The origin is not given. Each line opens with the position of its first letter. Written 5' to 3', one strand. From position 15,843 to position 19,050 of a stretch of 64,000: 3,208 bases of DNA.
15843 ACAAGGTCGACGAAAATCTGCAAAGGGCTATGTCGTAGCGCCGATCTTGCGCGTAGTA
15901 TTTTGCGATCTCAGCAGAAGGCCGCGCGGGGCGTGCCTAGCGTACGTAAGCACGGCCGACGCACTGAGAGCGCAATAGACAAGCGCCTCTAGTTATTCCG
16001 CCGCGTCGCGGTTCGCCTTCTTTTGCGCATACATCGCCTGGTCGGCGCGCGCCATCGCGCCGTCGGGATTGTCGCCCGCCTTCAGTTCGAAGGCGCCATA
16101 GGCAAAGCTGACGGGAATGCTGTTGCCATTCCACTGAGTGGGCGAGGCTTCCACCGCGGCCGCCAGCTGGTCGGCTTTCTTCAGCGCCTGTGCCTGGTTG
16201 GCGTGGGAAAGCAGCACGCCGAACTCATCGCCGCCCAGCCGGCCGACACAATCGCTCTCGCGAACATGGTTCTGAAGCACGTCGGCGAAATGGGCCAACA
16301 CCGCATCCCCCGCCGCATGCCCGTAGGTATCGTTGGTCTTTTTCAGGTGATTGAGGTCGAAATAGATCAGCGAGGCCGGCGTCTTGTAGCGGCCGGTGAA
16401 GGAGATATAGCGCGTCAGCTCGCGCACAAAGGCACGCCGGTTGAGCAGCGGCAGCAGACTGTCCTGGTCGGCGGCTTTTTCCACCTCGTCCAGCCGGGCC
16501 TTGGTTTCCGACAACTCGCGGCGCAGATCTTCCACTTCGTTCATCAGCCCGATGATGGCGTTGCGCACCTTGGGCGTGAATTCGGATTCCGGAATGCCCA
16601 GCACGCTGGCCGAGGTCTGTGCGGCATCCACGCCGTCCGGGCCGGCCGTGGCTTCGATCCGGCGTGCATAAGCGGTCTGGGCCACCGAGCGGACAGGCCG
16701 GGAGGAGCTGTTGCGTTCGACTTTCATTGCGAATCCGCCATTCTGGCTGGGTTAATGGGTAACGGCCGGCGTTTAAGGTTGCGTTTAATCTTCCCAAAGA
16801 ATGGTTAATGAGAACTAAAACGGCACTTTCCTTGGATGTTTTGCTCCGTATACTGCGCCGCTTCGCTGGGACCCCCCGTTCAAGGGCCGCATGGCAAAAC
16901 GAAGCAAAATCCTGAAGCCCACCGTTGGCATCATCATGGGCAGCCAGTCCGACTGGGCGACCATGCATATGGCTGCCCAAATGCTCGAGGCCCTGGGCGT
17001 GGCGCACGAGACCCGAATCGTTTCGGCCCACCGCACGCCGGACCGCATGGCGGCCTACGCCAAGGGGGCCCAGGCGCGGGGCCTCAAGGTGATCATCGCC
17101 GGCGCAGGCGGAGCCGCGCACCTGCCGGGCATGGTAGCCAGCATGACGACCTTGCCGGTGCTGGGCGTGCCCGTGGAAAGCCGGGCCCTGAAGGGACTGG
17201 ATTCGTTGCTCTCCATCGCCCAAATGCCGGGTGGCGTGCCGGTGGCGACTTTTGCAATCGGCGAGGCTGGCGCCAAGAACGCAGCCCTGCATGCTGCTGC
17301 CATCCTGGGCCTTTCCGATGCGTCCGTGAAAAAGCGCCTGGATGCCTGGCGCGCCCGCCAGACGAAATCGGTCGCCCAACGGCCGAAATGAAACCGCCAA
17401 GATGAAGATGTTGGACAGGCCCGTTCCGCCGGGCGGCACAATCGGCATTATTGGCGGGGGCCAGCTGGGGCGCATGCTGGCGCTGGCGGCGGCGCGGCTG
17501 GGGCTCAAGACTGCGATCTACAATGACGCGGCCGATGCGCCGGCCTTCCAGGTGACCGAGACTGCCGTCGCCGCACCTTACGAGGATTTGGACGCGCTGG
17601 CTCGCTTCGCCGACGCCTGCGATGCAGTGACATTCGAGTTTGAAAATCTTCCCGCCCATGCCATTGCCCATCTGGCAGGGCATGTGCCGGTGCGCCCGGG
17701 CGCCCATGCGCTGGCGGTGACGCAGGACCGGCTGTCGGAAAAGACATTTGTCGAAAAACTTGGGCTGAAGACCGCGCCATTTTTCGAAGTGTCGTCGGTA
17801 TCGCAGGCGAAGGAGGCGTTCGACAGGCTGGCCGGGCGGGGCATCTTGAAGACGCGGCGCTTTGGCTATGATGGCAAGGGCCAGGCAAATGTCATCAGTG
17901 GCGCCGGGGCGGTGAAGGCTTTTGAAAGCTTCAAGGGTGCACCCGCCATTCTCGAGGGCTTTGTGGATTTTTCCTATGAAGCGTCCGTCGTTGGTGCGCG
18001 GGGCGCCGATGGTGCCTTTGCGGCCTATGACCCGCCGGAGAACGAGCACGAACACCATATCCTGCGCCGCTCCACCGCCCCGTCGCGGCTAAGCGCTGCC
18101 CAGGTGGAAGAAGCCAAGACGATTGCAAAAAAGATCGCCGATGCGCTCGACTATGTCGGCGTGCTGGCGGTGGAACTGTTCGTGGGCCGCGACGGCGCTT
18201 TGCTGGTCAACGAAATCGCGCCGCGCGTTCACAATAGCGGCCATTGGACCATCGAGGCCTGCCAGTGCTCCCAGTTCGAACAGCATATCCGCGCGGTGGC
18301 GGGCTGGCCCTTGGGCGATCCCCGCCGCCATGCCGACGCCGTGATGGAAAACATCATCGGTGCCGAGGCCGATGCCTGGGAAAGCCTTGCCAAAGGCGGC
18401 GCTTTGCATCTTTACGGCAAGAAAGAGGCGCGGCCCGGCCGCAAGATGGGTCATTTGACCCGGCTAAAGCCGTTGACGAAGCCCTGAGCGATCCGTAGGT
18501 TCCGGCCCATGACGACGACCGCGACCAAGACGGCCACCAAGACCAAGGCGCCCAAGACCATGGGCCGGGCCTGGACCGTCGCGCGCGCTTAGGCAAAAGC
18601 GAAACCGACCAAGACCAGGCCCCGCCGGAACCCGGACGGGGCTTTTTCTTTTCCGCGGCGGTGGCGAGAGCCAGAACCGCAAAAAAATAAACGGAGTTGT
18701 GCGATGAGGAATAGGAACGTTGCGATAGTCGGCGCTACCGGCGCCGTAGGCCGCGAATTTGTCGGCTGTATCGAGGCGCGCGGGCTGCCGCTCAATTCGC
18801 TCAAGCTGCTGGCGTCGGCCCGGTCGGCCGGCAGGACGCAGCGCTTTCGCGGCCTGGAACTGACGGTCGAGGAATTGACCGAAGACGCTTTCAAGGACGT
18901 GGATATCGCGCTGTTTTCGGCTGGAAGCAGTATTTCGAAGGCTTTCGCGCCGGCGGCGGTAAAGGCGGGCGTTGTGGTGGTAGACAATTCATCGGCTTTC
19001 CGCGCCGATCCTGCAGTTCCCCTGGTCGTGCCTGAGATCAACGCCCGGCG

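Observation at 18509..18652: Complete Thr/Lys(/Met)-sensing ribosomal attenuator upstream of asd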

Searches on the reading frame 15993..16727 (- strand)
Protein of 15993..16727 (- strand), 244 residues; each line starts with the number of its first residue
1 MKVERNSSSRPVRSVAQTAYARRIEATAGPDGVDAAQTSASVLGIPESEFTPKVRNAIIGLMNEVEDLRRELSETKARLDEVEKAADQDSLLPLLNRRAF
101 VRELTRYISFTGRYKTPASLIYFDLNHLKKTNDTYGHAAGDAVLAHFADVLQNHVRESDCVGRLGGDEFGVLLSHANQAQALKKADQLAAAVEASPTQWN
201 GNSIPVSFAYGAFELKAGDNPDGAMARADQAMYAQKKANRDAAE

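Call 10: search_protein_families(library=ncbifam, proteins=[window:15993-16727:-])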
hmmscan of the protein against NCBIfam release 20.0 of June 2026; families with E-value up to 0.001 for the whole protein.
window:15993-16727:- (244 aa): 21 families
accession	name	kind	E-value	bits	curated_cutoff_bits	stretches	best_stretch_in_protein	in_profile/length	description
NF007423.1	PRK09966.1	equivalog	3.2e-40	138.2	325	1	59-236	215-390/390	diguanylate cyclase DgcN/YfiN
TIGR00254.1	GGDEF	domain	3.8e-36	124.3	37.4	1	83-242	2-163/168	diguanylate cyclase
NF007380.0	PRK09894.1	equivalog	1.8e-33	116.2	256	1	61-241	106-282/296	diguanylate cyclase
NF038266.1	diguan_SiaD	equivalog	2.9e-33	115.3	290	1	80-242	88-251/252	biofilm regulation diguanylate cyclase SiaD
NF007298.0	PRK09776.1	equivalog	4.1e-32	111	1135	1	71-241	669-840/1111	diguanylate cyclase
NF007135.0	PRK09581.1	equivalog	3.6e-28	98.6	474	1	76-241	282-450/457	PleD family two-component system response regulator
NF051473.1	DigCycDgcsShew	equivalog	1e-27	97.3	400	1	62-241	111-286/291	diguanylate cyclase DgcS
NF040885.1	diguan_DgcJ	equivalog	1.3e-27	96.7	500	1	81-240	336-490/493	diguanylate cyclase DgcJ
NF041606.1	dguan_cyc_DgcA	equivalog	1.6e-25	89.8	370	1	113-241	205-334/340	diguanylate cyclase DgcA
NF047654.1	DiguCycDgcRLepto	equivalog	2.5e-21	75.9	500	1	63-241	108-291/295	diguanylate cyclase DgcR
NF011955.1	PRK15426.1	equivalog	4.4e-21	74.6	408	1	82-192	394-504/564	cellulose biosynthesis regulator diguanylate cyclase DgcQ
NF045675.1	PhdiestaseDibA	equivalog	1.8e-20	72.9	980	1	72-241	189-359/623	phosphodiesterase DibA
NF007474.0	PRK10060.1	equivalog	2.4e-18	65.7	782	1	78-241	229-390/663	cyclic di-GMP phosphodiesterase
NF047872.1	GGDEF_GdpS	equivalog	1.6e-17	63.7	400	1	80-199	181-300/355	GGDEF domain-containing protein GdpS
NF007599.0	PRK10245.1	equivalog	4.8e-17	61.5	402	1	71-241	198-365/371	diguanylate cyclase AdrA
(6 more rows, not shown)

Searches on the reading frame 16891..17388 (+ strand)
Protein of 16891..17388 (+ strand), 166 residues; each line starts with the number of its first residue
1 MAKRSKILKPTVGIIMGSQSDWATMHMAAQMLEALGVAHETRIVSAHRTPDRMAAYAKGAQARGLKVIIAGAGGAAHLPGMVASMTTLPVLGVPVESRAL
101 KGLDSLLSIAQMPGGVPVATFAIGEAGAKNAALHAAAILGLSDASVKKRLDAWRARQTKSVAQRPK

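Call 10: search_protein_families(library=ncbifam, proteins=[window:16891-17388:+])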
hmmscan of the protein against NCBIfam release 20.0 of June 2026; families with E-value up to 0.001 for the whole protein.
window:16891-17388:+ (166 aa): 2 families
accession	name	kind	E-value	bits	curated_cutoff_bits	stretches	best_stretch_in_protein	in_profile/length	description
TIGR01162.1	purE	equivalog_domain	1.4e-64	216.3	149.6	1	12-164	1-151/156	5-(carboxyamino)imidazole ribonucleotide mutase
NF033503.1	LarB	equivalog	2.1e-06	27.6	175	1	9-108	79-179/209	nickel pincer cofactor biosynthesis protein LarB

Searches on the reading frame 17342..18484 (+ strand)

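Call 10: search_protein_families(library=ncbifam, proteins=[window:17342-18484:+])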
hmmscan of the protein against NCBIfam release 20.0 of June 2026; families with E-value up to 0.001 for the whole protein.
window:17342-18484:+ (381 aa): 12 families
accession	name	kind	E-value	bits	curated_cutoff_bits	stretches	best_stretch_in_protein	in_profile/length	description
NF004676.0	PRK06019.1-2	equivalog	6e-156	519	387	1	26-378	5-359/363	5-(carboxyamino)imidazole ribonucleotide synthase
NF004677.0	PRK06019.1-3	equivalog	3.3e-120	401.5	441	1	25-375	5-366/389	5-(carboxyamino)imidazole ribonucleotide synthase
NF004679.0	PRK06019.1-5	equivalog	2.3e-118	395.3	326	1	33-375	4-351/376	5-(carboxyamino)imidazole ribonucleotide synthase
TIGR01161.1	purK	equivalog_domain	7.7e-115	384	318.4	1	33-376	1-353/362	5-(carboxyamino)imidazole ribonucleotide synthase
NF004675.0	PRK06019.1-1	equivalog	2.2e-113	378.8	375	1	28-376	6-357/375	5-(carboxyamino)imidazole ribonucleotide synthase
NF004680.0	PRK06019.1-6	equivalog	5.4e-80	269.1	327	1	32-373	18-373/405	5-(carboxyamino)imidazole ribonucleotide synthase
NF004678.0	PRK06019.1-4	equivalog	1.1e-68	231.7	444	1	34-373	4-319/355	5-(carboxyamino)imidazole ribonucleotide synthase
NF006766.0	PRK09288.1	equivalog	2.2e-41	142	339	1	34-370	15-367/396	formate-dependent phosphoribosylglycinamide formyltransferase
TIGR01142.1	purT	equivalog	4.3e-35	121.3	502.15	1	36-370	4-354/380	phosphoribosylglycinamide formyltransferase 2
NF053643.1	Ddl_archaea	equivalog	3.8e-07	29.4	500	1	119-320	96-296/367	putative pseudomurein biosynthesis ATP-grasp protein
TIGR01205.1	D_ala_D_alaTIGR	subfamily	0.00014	21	245.65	0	243-293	234-284/318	D-alanine--D-alanine ligase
NF002528.0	PRK01966.1-4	subfamily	0.00042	19.2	262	0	242-292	274-324/366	D-alanine--D-alanine ligase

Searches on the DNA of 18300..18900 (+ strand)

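Call 4: search_rna_families(source=window, start=18300, end=18900, threshold=evalue, max_evalue=10)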
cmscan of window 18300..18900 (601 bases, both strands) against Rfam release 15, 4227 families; matches with E-value up to 10: 8.
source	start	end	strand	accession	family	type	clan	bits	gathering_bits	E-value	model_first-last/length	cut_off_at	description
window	18560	18649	+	RF02830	Scr1601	Gene; sRNA;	-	17.7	100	0.22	1-209/209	no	Streptomyces RNA 1601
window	18505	18594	-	RF00960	mir-661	Gene; miRNA;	-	17.3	73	6.1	1-84/84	no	mir-661 microRNA precursor family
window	18586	18657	+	RF00519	suhB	Gene; sRNA;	CL00108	15.2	41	1.9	1-77/77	no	Makes More Granules Regulator RNA (mmgR)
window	18643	18692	-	RF00486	mir-129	Gene; miRNA;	-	14.6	48.6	6.6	1-75/75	no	mir-129 microRNA precursor family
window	18300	18383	+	RF01453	RCNMV_TE_DR1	Cis-reg;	-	13.7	80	1.9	55-138/138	5'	3'TE-DR1 translation enhancer element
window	18721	18778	-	RF02404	P33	Gene; sRNA;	-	13.2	45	4.7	1-160/160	no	Pseudomonas sRNA P33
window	18333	18361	-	RF01307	sR55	Gene; snRNA; snoRNA; CD-box;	-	13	35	3.2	1-65/65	no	Small nucleolar RNA sR55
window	18806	18900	+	RF02735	Sernc350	Gene; antisense;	-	12.5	50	0.92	1-100/513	3'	Saccharopolyspora sRNA 350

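Call 54: build_rna_model(alignment_id=A1, structure=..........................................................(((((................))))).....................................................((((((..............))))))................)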
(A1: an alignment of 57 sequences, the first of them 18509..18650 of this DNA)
Model R1 built from alignment A1 (57 sequences, 179 columns); structure: as given.
model positions 130; base pairs 11; branch points 1; effective number of sequences 5.56; information 0.59 bits per position. Calibrated on 0.2 Mb of random sequence (short: E-values are rough).
structure used (alignment columns):
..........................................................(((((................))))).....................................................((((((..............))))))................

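Call 55: search_with_rna_model(model_id=R1, source=window, max_evalue=10, filters=off)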
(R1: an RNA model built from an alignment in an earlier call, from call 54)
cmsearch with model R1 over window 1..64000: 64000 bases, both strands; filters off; matches with E-value up to 10: 49.
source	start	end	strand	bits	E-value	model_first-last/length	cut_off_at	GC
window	18509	18651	+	91.9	2.8e-20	1-130/130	no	0.66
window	22586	22626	-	18.9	0.0052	1-130/130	no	0.49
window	58164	58308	+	14.1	0.071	1-130/130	no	0.58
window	18619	18644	-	11.9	0.24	96-121/130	no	0.81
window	58434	58474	+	11.9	0.25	1-130/130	no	0.46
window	46064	46118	-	10.6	0.5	1-130/130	no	0.51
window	25096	25139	-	10.3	0.57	1-130/130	no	0.5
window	22053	22089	-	9.6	0.82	1-130/130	no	0.54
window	18027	18063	+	8.9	1.2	1-130/130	no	0.57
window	27517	27567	-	8.9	1.2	1-130/130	no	0.65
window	38604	38682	-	8.2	1.8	1-130/130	no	0.62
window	18127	18183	-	8.2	1.8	1-130/130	no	0.56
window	27258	27396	-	8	2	1-130/130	no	0.56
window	55641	55706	-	7.9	2.1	1-130/130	no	0.58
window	3126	3196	+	7.7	2.4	1-130/130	no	0.61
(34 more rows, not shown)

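Call 58: search_with_rna_model(model_id=R1, sources=[L001, L002, L003, L004, L005, L006, L007, L008, L009, L010, L011, L012, L013, L014, L015, L016, L017, L018, L019, L020, L021, L022, L023, L024, L025, L026, L027, L028, L029, L030, L031, L032, L033, L034, L035, L036, L037, L038, L039, L040, L041, L042, L043, L044, L045, L046, L047, L048, L049, L050, L051, L052, L053, L054, L055, L056, L057, L058, L059, L060, L061, L062, L063, L064, L065, L066, L067, L068, L069, L070, L071, L072, L073, L074, L075, L076, L077, L078, L079, L080, L081, L082], max_evalue=0.1, make_alignment=true)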
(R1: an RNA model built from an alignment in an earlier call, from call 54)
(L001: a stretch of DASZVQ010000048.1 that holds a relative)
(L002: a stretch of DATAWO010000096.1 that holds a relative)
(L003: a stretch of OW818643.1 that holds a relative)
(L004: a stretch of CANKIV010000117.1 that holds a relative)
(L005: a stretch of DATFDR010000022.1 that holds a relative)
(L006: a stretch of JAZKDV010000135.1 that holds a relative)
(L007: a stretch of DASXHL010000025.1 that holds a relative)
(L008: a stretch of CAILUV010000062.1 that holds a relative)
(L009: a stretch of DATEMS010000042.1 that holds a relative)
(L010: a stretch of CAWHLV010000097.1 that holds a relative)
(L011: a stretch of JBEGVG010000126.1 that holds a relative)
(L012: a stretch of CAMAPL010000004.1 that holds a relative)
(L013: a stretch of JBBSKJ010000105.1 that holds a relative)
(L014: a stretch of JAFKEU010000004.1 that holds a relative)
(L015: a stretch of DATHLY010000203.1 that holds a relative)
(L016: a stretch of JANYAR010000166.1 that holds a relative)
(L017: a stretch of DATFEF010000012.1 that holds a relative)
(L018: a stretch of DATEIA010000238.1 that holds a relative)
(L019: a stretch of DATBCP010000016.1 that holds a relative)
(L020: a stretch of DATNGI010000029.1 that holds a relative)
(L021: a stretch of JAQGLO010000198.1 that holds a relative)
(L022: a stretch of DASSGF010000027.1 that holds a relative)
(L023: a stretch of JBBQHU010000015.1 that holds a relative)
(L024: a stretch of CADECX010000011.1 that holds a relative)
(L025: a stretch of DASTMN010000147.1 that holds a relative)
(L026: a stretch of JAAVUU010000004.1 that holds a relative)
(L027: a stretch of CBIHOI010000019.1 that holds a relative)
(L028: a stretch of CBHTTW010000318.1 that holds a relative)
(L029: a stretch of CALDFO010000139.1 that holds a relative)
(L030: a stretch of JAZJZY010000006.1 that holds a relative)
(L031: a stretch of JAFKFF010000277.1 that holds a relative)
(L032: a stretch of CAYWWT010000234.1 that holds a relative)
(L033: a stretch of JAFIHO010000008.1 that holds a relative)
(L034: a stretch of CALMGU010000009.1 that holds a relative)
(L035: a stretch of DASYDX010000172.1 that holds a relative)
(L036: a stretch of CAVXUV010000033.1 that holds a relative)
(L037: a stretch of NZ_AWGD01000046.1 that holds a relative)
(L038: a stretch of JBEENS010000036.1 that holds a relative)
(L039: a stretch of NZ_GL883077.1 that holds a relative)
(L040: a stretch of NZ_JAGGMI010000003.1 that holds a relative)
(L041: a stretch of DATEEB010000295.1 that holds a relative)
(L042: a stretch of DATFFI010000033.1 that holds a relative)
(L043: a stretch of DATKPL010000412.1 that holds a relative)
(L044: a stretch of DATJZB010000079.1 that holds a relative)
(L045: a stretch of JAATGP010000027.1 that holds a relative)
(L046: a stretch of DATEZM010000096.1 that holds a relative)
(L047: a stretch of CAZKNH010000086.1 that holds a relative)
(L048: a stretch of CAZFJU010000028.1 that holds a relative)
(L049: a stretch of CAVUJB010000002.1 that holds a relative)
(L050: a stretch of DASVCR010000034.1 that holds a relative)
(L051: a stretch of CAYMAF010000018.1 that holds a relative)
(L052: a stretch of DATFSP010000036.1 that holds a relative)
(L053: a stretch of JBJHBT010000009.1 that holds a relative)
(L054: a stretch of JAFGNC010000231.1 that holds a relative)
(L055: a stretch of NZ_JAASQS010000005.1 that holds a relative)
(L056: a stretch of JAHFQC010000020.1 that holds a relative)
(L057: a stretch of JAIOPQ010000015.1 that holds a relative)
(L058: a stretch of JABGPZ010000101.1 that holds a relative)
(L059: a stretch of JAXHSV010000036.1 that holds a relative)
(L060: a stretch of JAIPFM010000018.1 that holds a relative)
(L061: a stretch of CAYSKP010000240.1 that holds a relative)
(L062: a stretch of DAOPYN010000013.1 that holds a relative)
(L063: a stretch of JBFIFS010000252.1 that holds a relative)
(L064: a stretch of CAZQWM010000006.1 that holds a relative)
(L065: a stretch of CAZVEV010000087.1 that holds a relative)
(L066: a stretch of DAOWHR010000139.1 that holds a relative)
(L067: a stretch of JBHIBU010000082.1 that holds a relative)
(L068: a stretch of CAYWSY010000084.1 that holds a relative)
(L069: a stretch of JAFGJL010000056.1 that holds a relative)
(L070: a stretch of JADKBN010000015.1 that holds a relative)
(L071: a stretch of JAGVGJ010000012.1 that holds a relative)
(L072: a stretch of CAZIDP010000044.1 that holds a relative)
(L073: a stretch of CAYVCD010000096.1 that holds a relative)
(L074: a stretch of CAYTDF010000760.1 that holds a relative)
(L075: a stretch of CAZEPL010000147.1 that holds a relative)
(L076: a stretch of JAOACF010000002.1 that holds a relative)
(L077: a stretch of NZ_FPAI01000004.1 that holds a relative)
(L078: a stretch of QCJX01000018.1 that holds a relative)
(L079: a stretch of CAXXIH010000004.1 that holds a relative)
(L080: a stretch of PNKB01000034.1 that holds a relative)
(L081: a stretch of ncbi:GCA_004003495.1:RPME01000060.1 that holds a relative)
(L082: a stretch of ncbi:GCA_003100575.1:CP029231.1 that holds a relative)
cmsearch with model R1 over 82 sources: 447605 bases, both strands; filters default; matches with E-value up to 0.1: 63.
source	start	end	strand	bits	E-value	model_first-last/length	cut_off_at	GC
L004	2356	2482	+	128.8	3.6e-28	1-130/130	no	0.62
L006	2281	2408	+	128.6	4e-28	1-130/130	no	0.6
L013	2277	2406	+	128.3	4.8e-28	1-130/130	no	0.59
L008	2354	2481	+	127.5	7.2e-28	1-130/130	no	0.6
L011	2354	2483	+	123.7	5.8e-27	1-130/130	no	0.61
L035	2305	2435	+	121.9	1.5e-26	1-130/130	no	0.63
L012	2354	2483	+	120.8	2.8e-26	1-130/130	no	0.58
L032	915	1045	+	118.4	1e-25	1-130/130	no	0.62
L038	2354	2482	+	118.1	1.2e-25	1-130/130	no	0.59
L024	2323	2454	+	117.6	1.6e-25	1-130/130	no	0.57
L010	2317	2448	+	117.2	2e-25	1-130/130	no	0.59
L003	2342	2483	+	116.6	2.8e-25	1-130/130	no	0.6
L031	1865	1994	+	116.5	2.9e-25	1-130/130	no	0.61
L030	2199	2332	+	116.4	3e-25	1-130/130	no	0.59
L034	2205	2335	+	115.9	4.1e-25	1-130/130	no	0.59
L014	2354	2482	+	115.2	5.7e-25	1-130/130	no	0.63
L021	2358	2482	+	114.4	9.3e-25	1-130/130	no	0.61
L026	2357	2482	+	113.3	1.7e-24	1-130/130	no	0.6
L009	2316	2451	+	107.4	4.2e-23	1-130/130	no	0.56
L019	2219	2349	+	107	5.1e-23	1-130/130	no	0.6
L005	2317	2452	+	106.9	5.3e-23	1-130/130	no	0.57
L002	2355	2484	+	106.7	6.1e-23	1-130/130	no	0.61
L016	2361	2489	+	106.5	6.8e-23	1-130/130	no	0.58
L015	1268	1402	+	105.6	1.1e-22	1-130/130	no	0.58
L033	909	1030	+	104.2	2.3e-22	1-130/130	no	0.66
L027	2346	2483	+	104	2.7e-22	1-130/130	no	0.59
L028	1666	1800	+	103.5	3.4e-22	1-130/130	no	0.58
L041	2316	2451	+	103.5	3.4e-22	1-130/130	no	0.57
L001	2349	2482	+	103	4.5e-22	1-130/130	no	0.63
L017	2320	2452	+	102.2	6.9e-22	1-130/130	no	0.56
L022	2342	2482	+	101.6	9.8e-22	1-130/130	no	0.57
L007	2308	2449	+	101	1.3e-21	1-130/130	no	0.62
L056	2336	2464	+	100.9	1.5e-21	1-130/130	no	0.62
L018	801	933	+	100.8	1.5e-21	1-130/130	no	0.56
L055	2335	2464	+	100.7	1.6e-21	1-130/130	no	0.62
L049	2341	2470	+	100.6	1.7e-21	1-130/130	no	0.63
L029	677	800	+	99.4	3.3e-21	1-130/130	no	0.64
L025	2224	2347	+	97.3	1e-20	1-130/130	no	0.64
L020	2345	2473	+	96.9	1.2e-20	1-130/130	no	0.64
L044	2356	2483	+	96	2e-20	1-130/130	no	0.59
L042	2348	2481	+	93.7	7.3e-20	1-130/130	no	0.58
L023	2349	2482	+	91.7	2.2e-19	1-130/130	no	0.6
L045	2323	2448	+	91.2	2.8e-19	1-130/130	no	0.61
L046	2353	2484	+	87.7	1.9e-18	1-130/130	no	0.59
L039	2347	2480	+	86.4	3.8e-18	1-130/130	no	0.58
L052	1930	2053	+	84.8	9.1e-18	1-130/130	no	0.62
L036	2357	2483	+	83.3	2.1e-17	1-130/130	no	0.61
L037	2348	2481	+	83.1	2.3e-17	1-130/130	no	0.58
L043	844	971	+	75.9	1.2e-15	1-130/130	no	0.6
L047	2260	2396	+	74.5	2.6e-15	1-130/130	no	0.66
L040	2342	2481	+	74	3.3e-15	1-130/130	no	0.59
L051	2299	2431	+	70.3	2.5e-14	1-130/130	no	0.68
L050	2258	2394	+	67.6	1.1e-13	1-130/130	no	0.65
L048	846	980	+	66.3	2.2e-13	1-130/130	no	0.67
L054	2302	2437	+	65.3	3.7e-13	1-130/130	no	0.66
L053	2302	2435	+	57.9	2.2e-11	1-130/130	no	0.63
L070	1172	1282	-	20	0.02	1-130/130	no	0.53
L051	2328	2460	-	19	0.036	1-130/130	no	0.69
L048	939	1091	-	18.7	0.04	1-130/130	no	0.6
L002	5796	5937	-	18.1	0.056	1-130/130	no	0.65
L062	1185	1295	-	17.7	0.073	1-130/130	no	0.58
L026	5192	5272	-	17.6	0.076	38-124/130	no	0.68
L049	2433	2553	-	17.4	0.084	1-130/130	no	0.6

Alignment A3: 63 matches aligned to the model, 256 columns, each read 5' to 3' on its own strand. Consensus structure (alignment columns), stored with it:
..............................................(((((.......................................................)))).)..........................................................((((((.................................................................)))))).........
